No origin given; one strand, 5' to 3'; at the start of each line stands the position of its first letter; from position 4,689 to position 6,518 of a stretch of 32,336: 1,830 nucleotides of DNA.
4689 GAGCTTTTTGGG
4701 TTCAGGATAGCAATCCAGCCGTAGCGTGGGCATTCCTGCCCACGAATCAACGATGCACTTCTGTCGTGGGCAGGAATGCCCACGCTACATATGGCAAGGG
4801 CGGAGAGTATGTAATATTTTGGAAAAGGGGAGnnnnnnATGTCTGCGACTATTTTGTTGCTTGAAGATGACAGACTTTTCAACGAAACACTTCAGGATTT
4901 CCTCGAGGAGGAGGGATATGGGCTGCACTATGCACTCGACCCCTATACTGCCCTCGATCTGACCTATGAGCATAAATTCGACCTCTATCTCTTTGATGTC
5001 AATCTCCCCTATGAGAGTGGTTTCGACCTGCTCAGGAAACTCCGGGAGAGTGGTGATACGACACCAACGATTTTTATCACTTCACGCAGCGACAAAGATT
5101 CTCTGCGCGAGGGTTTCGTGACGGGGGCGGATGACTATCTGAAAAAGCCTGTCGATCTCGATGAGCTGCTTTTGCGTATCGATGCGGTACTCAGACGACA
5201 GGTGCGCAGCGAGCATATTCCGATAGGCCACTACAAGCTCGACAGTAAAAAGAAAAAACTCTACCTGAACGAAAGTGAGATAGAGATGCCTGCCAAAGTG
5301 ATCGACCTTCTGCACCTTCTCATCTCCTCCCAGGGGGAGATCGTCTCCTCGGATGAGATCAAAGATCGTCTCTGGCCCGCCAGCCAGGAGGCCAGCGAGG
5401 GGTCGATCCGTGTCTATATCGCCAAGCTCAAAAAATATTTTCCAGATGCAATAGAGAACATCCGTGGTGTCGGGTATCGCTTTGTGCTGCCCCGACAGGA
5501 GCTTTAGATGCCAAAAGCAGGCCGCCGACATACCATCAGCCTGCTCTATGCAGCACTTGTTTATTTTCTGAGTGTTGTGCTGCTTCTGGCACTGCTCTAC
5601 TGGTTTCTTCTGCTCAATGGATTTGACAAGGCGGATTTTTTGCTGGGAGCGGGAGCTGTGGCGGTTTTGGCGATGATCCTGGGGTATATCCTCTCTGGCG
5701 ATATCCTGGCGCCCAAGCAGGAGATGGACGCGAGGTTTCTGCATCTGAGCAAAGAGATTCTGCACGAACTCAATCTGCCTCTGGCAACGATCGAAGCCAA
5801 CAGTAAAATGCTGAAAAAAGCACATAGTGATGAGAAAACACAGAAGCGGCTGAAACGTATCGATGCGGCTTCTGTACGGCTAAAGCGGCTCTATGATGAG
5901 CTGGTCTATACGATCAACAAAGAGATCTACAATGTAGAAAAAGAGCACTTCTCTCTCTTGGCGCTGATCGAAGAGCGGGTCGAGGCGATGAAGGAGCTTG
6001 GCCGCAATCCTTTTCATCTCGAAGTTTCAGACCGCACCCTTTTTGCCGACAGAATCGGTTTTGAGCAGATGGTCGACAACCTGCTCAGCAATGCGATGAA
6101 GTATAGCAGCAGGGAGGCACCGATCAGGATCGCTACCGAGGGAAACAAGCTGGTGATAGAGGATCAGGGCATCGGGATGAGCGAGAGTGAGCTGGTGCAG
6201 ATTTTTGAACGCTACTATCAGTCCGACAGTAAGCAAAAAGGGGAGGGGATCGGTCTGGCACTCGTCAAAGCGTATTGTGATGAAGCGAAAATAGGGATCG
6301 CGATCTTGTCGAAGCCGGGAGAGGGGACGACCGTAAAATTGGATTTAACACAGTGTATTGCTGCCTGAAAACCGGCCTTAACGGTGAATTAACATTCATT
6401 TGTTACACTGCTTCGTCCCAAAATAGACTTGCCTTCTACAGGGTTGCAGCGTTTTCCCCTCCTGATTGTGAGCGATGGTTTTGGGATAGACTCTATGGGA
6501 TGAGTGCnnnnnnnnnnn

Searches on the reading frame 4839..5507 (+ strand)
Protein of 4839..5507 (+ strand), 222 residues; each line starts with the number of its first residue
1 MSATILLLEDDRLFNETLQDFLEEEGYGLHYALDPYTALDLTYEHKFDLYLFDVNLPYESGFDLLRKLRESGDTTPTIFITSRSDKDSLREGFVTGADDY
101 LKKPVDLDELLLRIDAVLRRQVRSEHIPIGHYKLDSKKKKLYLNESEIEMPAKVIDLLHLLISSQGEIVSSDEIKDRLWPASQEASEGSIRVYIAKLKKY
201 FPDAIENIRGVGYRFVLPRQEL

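Call 6: search_protein_families(library=pfam, proteins=[window:4839-5507:+])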
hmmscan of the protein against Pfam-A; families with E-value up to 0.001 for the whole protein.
window:4839-5507:+ (222 aa): 3 families
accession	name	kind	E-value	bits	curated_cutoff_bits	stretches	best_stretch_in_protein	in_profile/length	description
PF00072.30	Response_reg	-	1.1e-24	87.2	30.2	1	5-114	1-110/111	Response regulator receiver domain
PF00486.34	Trans_reg_C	-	1.4e-13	51.2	26.2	1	146-215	2-77/77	Transcriptional regulatory protein, C terminal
PF08279.18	HTH_11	-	0.00036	20.8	25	0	155-214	3-55/55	HTH domain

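Call 8: find_homologous_proteins(query=window:4839-5507:+, max_evalue=1e-20)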
Query window:4839-5507:+ (222 aa): 3287 proteins with E <= 1e-20 among 8000 candidates; the best 120 are listed.
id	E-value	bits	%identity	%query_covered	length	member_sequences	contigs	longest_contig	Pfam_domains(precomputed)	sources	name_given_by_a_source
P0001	5.7e-133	459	95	100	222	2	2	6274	PF00486.35,PF00072.31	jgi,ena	-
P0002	4.3e-124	430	90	100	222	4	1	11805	PF00486.35,PF00072.31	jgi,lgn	-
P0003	4.8e-120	417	87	100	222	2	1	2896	PF00486.35,PF00072.31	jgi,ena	-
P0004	9.2e-120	416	86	100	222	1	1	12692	PF00486.35,PF00072.31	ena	-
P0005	2.4e-119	415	87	100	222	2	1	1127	PF00486.35,PF00072.31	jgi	jgi:DNA-binding response OmpR family regulator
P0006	3.4e-118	411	86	100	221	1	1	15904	PF00486.35,PF00072.31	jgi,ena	-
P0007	3.3e-117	408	84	100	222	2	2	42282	PF00486.35,PF00072.31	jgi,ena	jgi:DNA-binding response OmpR family regulator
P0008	5.8e-114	397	83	98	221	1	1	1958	PF00486.35,PF00072.31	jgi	jgi:DNA-binding response OmpR family regulator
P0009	5.6e-110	384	81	100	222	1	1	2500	PF00486.35,PF00072.31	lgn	-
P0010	3.1e-107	375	78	97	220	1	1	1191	PF00486.35,PF00072.31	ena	-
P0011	4.7e-107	375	79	100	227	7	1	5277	PF00486.35,PF00072.31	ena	-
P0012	9.0e-107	374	78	100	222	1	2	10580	PF00486.35,PF00072.31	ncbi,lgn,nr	ncbi:MAG: response regulator transcription factor [Campylobacterota bacterium]|nr:response regulator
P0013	3.4e-106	372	78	97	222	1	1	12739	PF00486.35,PF00072.31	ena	-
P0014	8.0e-106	371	77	100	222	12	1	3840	PF00486.35,PF00072.31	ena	-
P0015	3.5e-105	369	77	100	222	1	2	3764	PF00486.35,PF00072.31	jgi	jgi:DNA-binding response OmpR family regulator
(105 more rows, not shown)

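Call 10: find_related_loci(query=window:4839-5507:+, collection=genome_contigs, flank=10000)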
Query window:4839-5507:+ (222 aa) in genome_contigs; peptide patterns used: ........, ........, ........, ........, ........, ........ (x = any residue, [..] = any of these).
600 stretches matched a pattern (row limit reached: there are more); 517 encode a relative of the query (tblastn E <= 1e-3); the best 80 are kept; 80 distinct loci.
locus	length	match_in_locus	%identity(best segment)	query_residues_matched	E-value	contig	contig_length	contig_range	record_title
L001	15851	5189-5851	74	1-221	5e-107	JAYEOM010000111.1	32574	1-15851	MAG: Campylobacterota bacterium isolate MAG029 MAG029_111, whole genome shotgun sequence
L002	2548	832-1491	73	1-220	2e-110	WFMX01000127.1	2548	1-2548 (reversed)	MAG: Epsilonproteobacteria bacterium isolate S010_26 k151_207702, whole genome shotgun sequence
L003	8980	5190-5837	74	1-216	7e-106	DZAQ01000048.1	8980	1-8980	MAG TPA_asm: Sulfurovum sp. isolate SulCav_PC08_66_46_191 SulCav_PC08-66_7922_length_8980_cov_114.339720, whole genome s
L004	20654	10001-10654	75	1-218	2e-103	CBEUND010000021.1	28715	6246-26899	MAG TPA_asm: uncultured bacterium isolate SRR13309662_binner123_Refined_5 genome assembly, contig: ERZ26778945.23, whole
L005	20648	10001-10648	69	1-216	6e-101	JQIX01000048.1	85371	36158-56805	MAG: Epsilonproteobacteria bacterium (ex Lamellibrachia satsuma) isolate 1368-E Scaffold119, whole genome shotgun sequen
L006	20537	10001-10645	69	1-215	8e-99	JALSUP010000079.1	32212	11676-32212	MAG: Sulfurovum sp. isolate S010_maxbin2_scaf2bin.057 S010_NODE_251_length_32212_cov_32.809568, whole genome shotgun seq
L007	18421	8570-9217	67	1-216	1e-98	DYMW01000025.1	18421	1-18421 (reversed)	MAG TPA_asm: Sulfurovum sp. isolate SulCav_FS06-10_2_36_100 SulCav_FS06_10_1529_length_18421_cov_56_002015, whole genome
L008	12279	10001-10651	66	1-217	2e-97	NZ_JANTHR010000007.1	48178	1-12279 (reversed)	MAG: Sulfurovum sp. isolate bin30019 c_000000000041, whole genome shotgun sequence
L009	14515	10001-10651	65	1-217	7e-97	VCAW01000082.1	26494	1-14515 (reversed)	MAG: Epsilonproteobacteria bacterium isolate symbiont_bin1 luo_tube_40, whole genome shotgun sequence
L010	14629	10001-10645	69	1-215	7e-97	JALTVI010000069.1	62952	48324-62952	MAG: Sulfurovum sp. isolate S141_maxbin2_scaf2bin.093 S141_NODE_227_length_62952_cov_23.595336, whole genome shotgun seq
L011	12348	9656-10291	67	5-216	1e-95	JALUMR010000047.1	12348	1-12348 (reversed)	MAG: Campylobacteraceae bacterium isolate S145_metabat2_scaf2bin.015 S145_NODE_1956_length_12348_cov_99.564438, whole ge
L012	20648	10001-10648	66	1-216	1e-95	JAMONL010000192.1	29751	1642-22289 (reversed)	MAG: Sulfurovum sp. isolate 4281-140_metabat2_scaf2bin.043 4281-140_scaffold_468_c1, whole genome shotgun sequence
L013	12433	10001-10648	68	1-216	2e-95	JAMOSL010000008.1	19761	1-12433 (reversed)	MAG: Campylobacteraceae bacterium isolate 4561-384_metabat2_scaf2bin.024 4562-384_scaffold_1092_c1, whole genome shotgun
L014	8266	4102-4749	66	1-216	8e-95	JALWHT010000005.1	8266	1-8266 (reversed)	MAG: Sulfurovum sp. isolate M17_maxbin2_scaf2bin.079 M17_NODE_10466_length_8266_cov_72.470082, whole genome shotgun sequ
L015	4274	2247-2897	66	1-217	9e-94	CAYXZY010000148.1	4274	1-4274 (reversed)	MAG TPA_asm: uncultured Sulfurovum sp. isolate binchicken_co164_71 genome assembly, contig: NODE_12263_length_4274_cov_2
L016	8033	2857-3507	64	1-217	8e-93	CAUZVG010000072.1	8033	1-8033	MAG: Campylobacterales bacterium isolate CB6_Bottom.38 genome assembly, contig: Ga0310122_10005362, whole genome shotgun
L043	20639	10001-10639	55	1-213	1e-75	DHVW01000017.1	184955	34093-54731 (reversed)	MAG TPA_asm: Sulfurovum sp. UBA5198 UBA5198_contig_3181, whole genome shotgun sequence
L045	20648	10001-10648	54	1-215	3e-65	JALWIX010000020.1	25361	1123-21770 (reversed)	MAG: Campylobacterales bacterium isolate M17_metabat1_scaf2bin.001 M17_NODE_1347_length_25361_cov_9.405604, whole genome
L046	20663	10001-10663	50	5-222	8e-65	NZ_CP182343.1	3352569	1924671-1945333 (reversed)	MAG: Arcobacter sp. isolate Pygsuia-1 chromosome, complete genome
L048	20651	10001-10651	49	1-214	8e-63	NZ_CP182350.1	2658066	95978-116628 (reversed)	MAG: Arcobacter sp. isolate LRMN1-1 chromosome, complete genome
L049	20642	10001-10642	50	5-215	5e-63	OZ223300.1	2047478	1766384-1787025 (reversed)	MAG: uncultured Arcobacter sp. isolate 7fb66f34-7b41-4cab-a2d2-b84adad47d9e genome assembly, chromosome: 1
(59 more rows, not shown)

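Call 16: search_protein_families(library=pfam, proteins=[L045:11544-11966:+, L046:11645-13744:+, L048:11578-13704:+, L049:11552-11977:+, L045:5194-7371:-, L043:13758-15101:+, L016:4518-5171:+, L045:18046-18357:-, L006:2928-4358:-, L009:3087-4295:-])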
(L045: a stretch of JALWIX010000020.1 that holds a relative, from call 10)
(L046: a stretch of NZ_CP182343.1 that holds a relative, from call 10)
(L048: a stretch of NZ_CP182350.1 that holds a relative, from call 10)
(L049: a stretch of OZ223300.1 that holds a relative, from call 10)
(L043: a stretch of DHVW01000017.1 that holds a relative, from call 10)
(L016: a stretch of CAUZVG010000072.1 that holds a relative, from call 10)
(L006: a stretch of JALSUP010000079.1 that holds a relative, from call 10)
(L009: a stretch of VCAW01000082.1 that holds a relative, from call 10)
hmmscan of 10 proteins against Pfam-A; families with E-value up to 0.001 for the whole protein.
L045:11544-11966:+ (141 aa): 1 family
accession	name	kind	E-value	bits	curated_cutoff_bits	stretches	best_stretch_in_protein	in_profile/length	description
PF01618.21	MotA_ExbB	-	1.9e-31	108.9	22.9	1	45-136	28-126/127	MotA/TolQ/ExbB proton channel family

L046:11645-13744:+ (700 aa): 2 families
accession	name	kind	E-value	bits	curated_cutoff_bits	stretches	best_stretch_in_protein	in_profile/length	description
PF00593.30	TonB_dep_Rec_b-barrel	-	8.7e-50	171.3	27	1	235-668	8-436/436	TonB dependent receptor-like, beta-barrel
PF07715.20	Plug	-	3e-14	53.8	23.9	1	62-156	2-103/107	TonB-dependent Receptor Plug Domain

L048:11578-13704:+ (709 aa): 3 families
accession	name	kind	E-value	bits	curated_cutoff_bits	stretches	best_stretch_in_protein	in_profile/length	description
PF00593.30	TonB_dep_Rec_b-barrel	-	3.6e-40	139.6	27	1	232-674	19-436/436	TonB dependent receptor-like, beta-barrel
PF07715.20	Plug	-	7.3e-18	65.5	23.9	1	40-148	3-107/107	TonB-dependent Receptor Plug Domain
PF14905.12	OMP_b-brl_3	-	4.9e-07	29.6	27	1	445-707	140-408/408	Outer membrane protein beta-barrel family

L049:11552-11977:+ (142 aa): 1 family
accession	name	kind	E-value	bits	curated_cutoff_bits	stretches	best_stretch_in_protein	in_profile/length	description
PF01618.21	MotA_ExbB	-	1.6e-25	89.7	22.9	1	50-137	31-126/127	MotA/TolQ/ExbB proton channel family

L045:5194-7371:- (726 aa): 2 families
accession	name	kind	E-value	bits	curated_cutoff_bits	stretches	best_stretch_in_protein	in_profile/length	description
PF00593.30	TonB_dep_Rec_b-barrel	-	3.1e-42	146.4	27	1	240-682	25-436/436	TonB dependent receptor-like, beta-barrel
PF07715.20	Plug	-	2.1e-16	60.8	23.9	1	46-148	7-107/107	TonB-dependent Receptor Plug Domain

L043:13758-15101:+ (448 aa): 2 families
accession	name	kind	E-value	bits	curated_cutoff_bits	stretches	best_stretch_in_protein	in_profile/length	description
PF13442.11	Cytochrome_CBB3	-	3.9e-05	24.3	27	1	371-443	4-68/68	Cytochrome C oxidase, cbb3-type, subunit III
PF01654.22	Cyt_bd_oxida_I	-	8e-05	21.8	26.2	1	19-207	4-193/418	Cytochrome bd terminal oxidase subunit I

L016:4518-5171:+ (218 aa): 1 family
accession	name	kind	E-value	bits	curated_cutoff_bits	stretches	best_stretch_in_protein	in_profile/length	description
PF03544.19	TonB_C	-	6.6e-13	49.4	24.6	1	143-208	2-72/79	Gram-negative bacterial TonB protein C-terminal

L045:18046-18357:- (104 aa): 0 families

L006:2928-4358:- (477 aa): 0 families

L009:3087-4295:- (403 aa): 0 families

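Call 17: search_protein_families(library=ncbifam, proteins=[window:4839-5507:+])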
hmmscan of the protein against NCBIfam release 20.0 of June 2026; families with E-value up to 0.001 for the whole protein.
window:4839-5507:+ (222 aa): 93 families (the best 25 are shown)
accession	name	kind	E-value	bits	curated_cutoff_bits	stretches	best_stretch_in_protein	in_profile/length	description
NF051850.1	RespRegRprY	equivalog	3e-40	138.1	370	1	4-221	6-232/234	response regulator transcription factor RprY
NF053854.1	RespRegPhoBBctds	equivalog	1.4e-38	132.5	270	1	5-215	1-224/225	two-component system response regulator PhoB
TIGR01387.1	cztR_silR_copR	subfamily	4.2e-36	124.6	279.2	1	5-214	1-217/218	heavy metal response regulator transcription factor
TIGR02154.1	PhoB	equivalog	2.1e-34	118.8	296.2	1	1-215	1-225/226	phosphate regulon transcriptional regulator PhoB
NF041734.1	resp_reg_RppA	equivalog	3e-34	118.4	250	1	5-216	3-228/229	two-component system response regulator RppA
NF040689.1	MtrAB_MtrA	equivalog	3.8e-31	108.1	300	1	5-214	1-217/219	MtrAB system response regulator MtrA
NF007928.2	PRK10643.1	equivalog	3.9e-31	108.4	330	1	5-214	3-215/216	two-component system response regulator PmrA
NF000402.1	vanR-B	exception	1.9e-30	106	480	1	1-215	1-216/219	vancomycin resistance response regulator transcription factor VanR-B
NF008296.0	PRK11083.1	equivalog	4.8e-30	104.6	273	1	2-214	3-224/228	two-component system response regulator CreB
NF012023.0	PRK15479.1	equivalog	6.7e-30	104.3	337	1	5-215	3-217/224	transcriptional regulator TctD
NF041733.1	resp_reg_CseB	equivalog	1.3e-29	103.2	350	1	4-215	2-226/228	two-component system response regulator CseB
NF008567.0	PRK11517.1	equivalog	3e-29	102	353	1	5-217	3-220/223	response regulator transcription factor HprR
NF045944.1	ResRegRpaBCyano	equivalog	3.2e-29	101.9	330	1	7-214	2-226/229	response regulator transcription factor RpaB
NF007005.1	PRK09468.1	equivalog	7.2e-29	100.9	331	1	3-216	4-232/237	osmolarity response regulator transcription factor OmpR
NF033118.1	vanR-O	exception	1.1e-28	100.2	505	1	2-215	3-220/233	vancomycin resistance response regulator transcription factor VanR-O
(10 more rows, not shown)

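Call 19: search_solved_structures(query=window:4839-5507:+, max_evalue=1e-20, show_alignments=0)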
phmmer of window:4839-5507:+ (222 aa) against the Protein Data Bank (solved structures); distinct sequences matched with E-value up to 1e-20: 10.
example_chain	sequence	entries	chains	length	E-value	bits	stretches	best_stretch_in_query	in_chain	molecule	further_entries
1kgs_A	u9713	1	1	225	1.8e-32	116.2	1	1-213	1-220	DNA BINDING RESPONSE REGULATOR D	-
7lz9_A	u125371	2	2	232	1.6e-28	103.3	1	5-215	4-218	Putative two-component system response regulator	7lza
8jo2_H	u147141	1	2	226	7.9e-24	87.9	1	5-215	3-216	DNA-binding transcriptional regulator BasR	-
4s04_A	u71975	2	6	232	8.7e-24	87.8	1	5-215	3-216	DNA-binding transcriptional regulator BasR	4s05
8uuz_A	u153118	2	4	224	9.9e-23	84.4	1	4-220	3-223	DNA-binding response regulator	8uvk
8uvx_B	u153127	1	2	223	1.3e-22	84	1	5-220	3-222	DNA-binding response regulator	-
3q9s_A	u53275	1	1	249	4.3e-22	82.3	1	4-201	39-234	DNA-binding response regulator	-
2oqr_A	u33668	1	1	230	5.6e-22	81.9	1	1-214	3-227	Sensory transduction protein regX3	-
9ji3_J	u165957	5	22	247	9.4e-21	77.9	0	3-218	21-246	DNA-binding response regulator | Possible two component system response transcriptional positive regulator PhoP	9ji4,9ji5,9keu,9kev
3r0j_A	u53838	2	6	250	9.8e-21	77.8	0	3-218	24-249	POSSIBLE TWO COMPONENT SYSTEM RESPONSE TRANSCRIPTIONAL POSITIVE REGULATOR PHOP | Response regulator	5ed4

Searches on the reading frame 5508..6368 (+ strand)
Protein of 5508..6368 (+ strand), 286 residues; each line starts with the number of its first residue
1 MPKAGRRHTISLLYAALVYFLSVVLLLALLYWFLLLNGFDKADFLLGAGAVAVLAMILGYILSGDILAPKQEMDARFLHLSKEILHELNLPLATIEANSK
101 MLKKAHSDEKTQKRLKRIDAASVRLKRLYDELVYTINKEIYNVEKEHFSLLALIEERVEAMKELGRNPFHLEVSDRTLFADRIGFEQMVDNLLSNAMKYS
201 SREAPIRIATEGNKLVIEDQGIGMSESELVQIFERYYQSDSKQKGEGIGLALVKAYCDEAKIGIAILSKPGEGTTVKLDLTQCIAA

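Call 6: search_protein_families(library=pfam, proteins=[window:5508-6368:+])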
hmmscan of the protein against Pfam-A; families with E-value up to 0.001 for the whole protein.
window:5508-6368:+ (286 aa): 4 families
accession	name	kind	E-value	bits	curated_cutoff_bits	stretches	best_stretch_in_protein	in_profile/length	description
PF02518.31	HATPase_c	-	9.7e-21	74.7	26.4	1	181-280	2-107/111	Histidine kinase-, DNA gyrase B-, and HSP90-like ATPase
PF00512.31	HisKA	-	7.7e-07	29.5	26.9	1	83-132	8-57/66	His Kinase A (phospho-acceptor) domain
PF13589.12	HATPase_c_3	-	0.00018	22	25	1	185-244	3-65/137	Histidine kinase-, DNA gyrase B-, and HSP90-like ATPase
PF13581.12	HATPase_c_2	-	0.00098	19.6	27.4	0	188-262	35-114/127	Histidine kinase-like ATPase domain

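Call 17: search_protein_families(library=ncbifam, proteins=[window:5508-6368:+])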
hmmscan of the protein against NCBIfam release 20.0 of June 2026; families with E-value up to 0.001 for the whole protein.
window:5508-6368:+ (286 aa): 78 families (the best 25 are shown)
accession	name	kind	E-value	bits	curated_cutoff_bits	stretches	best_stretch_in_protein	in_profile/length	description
NF046044.1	PnpS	equivalog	1.2e-26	93.6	400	1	85-280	178-389/390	two-component system histidine kinase PnpS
TIGR02966.1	phoR_proteo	equivalog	2e-24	86.3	334.2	1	84-278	121-331/333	phosphate regulon sensor histidine kinase PhoR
NF033092.0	HK_WalK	equivalog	1.4e-22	80.1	725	1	83-280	378-592/594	cell wall metabolism sensor histidine kinase WalK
NF052314.1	T9SS_HK_PorY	subfamily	4.4e-22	78.7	350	1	85-264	219-403/418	PorY family sensor histidine kinase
NF047874.1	MASE3_PAS_HK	subfamily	1.8e-21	76.6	560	1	83-280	404-623/655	MASE3 domain-containing sensor histidine kinase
NF008312.0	PRK11100.1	equivalog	2.4e-21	76.1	356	1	83-281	262-473/477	two-component system sensor histidine kinase CreC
NF041735.1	hist_kin_RppB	equivalog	3.3e-21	75.6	400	1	46-280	185-437/438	two-component system sensor histidine kinase RppB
NF008468.0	PRK11360.1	equivalog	9.5e-19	67.2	646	1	83-280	402-606/616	two-component system sensor histidine kinase AtoS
NF041210.1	his_kin_PieS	equivalog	1.1e-18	67.5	850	1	82-281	255-469/474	two component system sensor histidine kinase PieS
NF008302.0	PRK11091.1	equivalog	1.5e-18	66.3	838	1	83-281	289-504/779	aerobic respiration two-component sensor histidine kinase ArcB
NF045595.1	HK_scytonemin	equivalog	2.6e-17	62.5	865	1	72-278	413-631/637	scytonemin biosynthesis sensor histidine kinase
NF007007.0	PRK09470.1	equivalog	5.5e-17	61.8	486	1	80-258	248-435/463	envelope stress sensor histidine kinase CpxA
NF041947.1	LuxQ_Vibrio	equivalog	4.3e-16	58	1200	1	84-280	479-694/843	quorum-sensing autoinducer 2 sensor kinase/phosphatase LuxQ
TIGR01386.1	cztS_silS_copS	subfamily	6.7e-16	58.3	292.55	1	79-256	243-433/457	heavy metal sensor histidine kinase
NF012163.2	BaeS_SmeS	equivalog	7.5e-16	58.1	500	1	82-257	245-433/457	sensor histidine kinase efflux regulator BaeS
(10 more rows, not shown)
